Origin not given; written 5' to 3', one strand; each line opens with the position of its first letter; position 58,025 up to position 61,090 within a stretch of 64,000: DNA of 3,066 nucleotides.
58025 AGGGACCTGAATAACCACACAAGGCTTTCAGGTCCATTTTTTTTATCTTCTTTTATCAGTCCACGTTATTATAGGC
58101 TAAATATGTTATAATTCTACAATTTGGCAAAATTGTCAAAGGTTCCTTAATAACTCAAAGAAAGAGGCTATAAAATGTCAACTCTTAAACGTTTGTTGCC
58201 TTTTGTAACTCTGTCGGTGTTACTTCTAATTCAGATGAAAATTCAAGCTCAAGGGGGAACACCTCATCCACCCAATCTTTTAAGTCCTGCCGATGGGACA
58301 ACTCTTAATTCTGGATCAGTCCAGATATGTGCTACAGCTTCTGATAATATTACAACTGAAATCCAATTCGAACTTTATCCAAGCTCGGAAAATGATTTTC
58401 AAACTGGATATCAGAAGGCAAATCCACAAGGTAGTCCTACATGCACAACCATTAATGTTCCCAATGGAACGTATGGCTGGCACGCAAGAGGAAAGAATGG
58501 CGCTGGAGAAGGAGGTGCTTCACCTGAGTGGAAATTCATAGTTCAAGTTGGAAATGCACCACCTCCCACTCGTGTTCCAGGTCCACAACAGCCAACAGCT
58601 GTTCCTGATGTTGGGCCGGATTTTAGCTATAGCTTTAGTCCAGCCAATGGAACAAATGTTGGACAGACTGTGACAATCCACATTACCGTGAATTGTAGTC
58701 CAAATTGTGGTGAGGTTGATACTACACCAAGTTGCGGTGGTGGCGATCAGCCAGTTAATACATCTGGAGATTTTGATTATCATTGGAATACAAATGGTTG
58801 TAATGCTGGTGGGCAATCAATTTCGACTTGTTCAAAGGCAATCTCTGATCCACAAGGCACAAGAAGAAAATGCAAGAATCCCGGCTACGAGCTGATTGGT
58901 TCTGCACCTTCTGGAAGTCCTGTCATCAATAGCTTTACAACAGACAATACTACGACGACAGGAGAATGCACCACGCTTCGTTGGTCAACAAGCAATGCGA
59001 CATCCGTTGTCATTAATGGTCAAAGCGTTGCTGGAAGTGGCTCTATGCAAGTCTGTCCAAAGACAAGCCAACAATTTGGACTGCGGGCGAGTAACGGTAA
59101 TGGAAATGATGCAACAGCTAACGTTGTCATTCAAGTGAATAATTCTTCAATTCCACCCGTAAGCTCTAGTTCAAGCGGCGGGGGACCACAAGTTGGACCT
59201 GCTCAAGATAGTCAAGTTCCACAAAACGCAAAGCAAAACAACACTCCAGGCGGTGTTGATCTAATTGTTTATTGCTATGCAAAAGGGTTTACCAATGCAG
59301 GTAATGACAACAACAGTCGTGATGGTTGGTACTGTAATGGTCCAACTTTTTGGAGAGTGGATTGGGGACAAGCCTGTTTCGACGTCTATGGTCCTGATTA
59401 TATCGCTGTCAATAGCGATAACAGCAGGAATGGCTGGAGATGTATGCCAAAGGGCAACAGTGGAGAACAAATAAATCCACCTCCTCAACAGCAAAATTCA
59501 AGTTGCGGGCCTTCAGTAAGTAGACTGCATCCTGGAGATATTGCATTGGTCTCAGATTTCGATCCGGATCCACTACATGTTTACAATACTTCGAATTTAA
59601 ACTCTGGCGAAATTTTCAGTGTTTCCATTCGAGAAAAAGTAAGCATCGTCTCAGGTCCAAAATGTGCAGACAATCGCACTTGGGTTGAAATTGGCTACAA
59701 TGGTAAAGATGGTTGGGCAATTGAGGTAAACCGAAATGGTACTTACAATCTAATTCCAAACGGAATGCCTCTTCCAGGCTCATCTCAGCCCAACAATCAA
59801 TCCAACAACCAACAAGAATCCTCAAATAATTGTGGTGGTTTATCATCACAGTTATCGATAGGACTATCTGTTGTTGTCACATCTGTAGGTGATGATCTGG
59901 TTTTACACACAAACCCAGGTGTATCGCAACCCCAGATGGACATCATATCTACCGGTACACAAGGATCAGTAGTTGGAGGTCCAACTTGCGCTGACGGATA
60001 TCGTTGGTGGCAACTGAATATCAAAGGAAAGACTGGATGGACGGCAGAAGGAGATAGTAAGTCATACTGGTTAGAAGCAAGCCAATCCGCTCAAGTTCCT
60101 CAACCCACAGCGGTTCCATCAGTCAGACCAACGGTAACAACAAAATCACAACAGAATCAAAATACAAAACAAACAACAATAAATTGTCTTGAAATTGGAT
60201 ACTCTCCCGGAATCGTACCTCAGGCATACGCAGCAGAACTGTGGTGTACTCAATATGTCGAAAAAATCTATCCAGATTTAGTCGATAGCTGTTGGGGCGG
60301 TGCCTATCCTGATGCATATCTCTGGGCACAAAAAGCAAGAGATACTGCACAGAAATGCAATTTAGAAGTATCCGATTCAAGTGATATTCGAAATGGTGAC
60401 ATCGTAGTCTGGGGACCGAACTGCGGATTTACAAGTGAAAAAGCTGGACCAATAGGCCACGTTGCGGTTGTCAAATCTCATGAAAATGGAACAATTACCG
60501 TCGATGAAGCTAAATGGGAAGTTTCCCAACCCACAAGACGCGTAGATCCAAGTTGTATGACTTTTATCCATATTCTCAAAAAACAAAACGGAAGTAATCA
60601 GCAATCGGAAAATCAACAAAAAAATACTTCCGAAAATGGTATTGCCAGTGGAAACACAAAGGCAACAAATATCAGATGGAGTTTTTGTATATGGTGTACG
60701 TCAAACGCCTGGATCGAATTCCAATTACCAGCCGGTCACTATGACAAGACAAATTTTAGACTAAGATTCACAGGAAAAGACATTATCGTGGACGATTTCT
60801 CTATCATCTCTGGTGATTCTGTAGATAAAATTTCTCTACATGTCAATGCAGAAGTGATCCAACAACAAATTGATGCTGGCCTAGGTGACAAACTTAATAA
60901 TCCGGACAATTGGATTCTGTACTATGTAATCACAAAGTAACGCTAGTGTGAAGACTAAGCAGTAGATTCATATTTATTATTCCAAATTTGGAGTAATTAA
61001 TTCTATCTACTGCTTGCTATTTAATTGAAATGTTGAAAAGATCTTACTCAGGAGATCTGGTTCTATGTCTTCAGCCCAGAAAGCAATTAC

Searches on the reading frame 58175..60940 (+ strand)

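Call 99: search_protein_families(library=pfam, proteins=[window:58175-60940:+], max_evalue=0.001)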
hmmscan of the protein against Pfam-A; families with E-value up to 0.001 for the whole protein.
window:58175-60940:+ (921 aa): 1 family
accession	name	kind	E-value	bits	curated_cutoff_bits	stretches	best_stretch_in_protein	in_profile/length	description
PF17957.7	Big_7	-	3.5e-05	24.8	24.1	0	155-216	7-68/70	Bacterial Ig domain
